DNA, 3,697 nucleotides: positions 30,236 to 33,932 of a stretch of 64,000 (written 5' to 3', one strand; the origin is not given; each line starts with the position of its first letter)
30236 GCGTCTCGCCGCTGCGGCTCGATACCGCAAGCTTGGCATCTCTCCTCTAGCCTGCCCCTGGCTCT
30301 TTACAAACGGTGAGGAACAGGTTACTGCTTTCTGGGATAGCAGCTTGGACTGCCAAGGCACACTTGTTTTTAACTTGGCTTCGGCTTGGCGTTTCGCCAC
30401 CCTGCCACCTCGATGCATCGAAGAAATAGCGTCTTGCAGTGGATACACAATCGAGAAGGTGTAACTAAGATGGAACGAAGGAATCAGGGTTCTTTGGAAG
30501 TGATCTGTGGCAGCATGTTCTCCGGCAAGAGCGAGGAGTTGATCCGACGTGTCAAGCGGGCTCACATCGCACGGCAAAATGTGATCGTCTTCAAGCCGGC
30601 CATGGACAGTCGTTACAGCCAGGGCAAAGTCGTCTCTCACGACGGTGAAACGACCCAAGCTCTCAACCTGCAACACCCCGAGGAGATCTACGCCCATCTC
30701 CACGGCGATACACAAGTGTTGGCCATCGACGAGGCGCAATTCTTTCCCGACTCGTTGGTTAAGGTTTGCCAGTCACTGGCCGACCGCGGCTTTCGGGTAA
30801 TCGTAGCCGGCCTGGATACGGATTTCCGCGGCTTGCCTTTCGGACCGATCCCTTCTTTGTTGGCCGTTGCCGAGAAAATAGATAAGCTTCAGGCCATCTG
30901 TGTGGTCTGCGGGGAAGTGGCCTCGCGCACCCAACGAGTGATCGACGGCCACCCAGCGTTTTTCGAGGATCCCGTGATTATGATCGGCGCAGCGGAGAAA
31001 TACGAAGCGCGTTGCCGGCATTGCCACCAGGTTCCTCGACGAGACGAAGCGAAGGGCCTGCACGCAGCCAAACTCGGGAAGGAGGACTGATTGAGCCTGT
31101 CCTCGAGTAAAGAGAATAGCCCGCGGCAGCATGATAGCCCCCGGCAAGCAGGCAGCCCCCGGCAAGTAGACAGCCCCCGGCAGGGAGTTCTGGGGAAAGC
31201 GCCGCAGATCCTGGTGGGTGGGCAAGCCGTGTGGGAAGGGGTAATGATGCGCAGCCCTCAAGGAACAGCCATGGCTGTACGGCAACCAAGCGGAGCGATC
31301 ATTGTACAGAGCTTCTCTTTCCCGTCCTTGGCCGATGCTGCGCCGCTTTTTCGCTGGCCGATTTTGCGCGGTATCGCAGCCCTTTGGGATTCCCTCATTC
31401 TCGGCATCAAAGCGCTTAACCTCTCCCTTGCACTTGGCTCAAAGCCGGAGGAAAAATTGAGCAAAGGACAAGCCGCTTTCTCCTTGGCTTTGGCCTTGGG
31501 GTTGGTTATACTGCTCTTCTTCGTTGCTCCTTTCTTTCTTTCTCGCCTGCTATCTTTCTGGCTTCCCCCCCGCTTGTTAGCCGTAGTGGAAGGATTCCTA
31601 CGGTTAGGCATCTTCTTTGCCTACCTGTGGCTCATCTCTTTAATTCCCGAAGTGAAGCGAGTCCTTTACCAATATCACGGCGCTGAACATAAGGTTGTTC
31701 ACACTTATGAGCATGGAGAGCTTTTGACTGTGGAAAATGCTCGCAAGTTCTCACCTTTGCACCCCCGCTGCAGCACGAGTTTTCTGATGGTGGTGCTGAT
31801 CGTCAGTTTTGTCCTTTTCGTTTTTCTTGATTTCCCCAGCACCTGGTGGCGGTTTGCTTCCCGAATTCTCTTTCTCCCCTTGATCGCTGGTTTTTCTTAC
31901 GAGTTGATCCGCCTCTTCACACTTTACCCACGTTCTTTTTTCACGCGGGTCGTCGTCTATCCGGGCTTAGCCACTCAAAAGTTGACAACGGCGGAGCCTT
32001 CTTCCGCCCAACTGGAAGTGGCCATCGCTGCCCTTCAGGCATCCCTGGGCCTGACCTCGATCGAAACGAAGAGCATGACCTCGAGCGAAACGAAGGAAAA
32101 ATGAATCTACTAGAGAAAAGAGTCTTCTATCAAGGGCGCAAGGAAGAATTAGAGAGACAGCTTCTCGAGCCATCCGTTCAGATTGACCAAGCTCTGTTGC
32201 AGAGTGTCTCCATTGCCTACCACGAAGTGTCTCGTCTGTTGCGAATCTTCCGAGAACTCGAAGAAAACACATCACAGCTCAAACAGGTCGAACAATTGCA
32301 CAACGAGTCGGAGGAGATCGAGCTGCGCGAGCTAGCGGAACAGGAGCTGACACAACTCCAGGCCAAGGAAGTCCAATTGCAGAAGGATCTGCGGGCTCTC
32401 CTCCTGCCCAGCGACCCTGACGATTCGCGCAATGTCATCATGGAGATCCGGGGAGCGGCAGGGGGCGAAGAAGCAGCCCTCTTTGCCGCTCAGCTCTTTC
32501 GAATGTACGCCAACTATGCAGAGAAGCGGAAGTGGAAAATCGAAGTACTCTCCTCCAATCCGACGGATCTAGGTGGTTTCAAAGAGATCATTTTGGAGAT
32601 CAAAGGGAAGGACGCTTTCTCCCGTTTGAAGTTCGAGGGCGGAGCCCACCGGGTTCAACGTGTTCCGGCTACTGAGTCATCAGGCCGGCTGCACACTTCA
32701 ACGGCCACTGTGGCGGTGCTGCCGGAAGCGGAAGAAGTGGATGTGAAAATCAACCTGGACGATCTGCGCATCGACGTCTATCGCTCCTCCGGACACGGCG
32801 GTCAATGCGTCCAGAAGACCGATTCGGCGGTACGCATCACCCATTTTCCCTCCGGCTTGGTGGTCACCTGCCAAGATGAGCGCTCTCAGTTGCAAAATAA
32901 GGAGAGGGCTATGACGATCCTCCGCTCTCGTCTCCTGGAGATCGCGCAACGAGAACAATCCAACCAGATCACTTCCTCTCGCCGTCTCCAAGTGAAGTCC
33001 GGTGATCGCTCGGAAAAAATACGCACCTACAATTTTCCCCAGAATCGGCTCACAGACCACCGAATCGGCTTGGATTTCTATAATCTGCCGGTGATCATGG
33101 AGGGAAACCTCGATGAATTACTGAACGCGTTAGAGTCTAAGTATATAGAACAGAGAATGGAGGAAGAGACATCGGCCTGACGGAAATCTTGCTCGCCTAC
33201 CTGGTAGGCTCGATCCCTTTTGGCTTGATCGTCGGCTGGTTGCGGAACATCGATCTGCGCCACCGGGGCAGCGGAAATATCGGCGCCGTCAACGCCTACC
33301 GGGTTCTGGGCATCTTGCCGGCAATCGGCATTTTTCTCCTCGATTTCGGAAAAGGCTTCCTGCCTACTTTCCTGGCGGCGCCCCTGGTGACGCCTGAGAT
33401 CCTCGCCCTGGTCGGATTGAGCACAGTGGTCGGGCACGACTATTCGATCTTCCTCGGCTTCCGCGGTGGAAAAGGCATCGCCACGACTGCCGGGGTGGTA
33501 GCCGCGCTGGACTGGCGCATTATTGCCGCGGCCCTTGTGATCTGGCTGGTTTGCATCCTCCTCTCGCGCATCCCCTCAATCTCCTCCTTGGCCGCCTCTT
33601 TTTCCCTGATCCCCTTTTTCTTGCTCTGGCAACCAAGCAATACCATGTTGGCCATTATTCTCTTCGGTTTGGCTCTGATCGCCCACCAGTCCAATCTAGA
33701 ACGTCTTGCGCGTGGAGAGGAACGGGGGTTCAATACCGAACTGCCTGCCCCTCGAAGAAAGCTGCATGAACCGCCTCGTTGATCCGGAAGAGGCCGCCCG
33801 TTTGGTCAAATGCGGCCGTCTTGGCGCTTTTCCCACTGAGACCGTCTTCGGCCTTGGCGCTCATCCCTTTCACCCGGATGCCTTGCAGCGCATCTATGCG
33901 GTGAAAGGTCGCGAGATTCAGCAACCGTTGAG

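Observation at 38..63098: Dispersed family of short tandem arrays built on a conserved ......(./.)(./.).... core: 16 loci in 64 kb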

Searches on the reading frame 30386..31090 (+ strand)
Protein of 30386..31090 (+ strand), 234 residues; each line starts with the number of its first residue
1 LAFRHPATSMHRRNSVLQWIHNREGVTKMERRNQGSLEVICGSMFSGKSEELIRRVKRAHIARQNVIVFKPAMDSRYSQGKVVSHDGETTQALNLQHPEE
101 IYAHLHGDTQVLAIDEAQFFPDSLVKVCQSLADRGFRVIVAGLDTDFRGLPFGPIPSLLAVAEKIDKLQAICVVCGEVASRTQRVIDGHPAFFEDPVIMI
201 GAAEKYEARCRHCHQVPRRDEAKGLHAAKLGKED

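Call 7: search_protein_families(library=pfam, proteins=[window:30386-31090:+])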
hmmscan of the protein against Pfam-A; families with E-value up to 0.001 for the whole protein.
window:30386-31090:+ (234 aa): 1 family
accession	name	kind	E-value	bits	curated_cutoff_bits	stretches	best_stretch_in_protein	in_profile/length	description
PF00265.24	TK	-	2.5e-57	194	20.6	1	35-214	1-176/176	Thymidine kinase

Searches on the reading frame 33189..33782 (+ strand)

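Call 45: search_protein_families(library=pfam, proteins=[window:33189-33782:+], max_evalue=0.00001)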
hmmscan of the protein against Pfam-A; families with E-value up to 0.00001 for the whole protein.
window:33189-33782:+ (197 aa): 1 family
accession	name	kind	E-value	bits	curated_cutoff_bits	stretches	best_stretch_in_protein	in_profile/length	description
PF02660.20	G3P_acyltransf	-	5.5e-46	157.1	24.1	1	2-173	1-164/164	Glycerol-3-phosphate acyltransferase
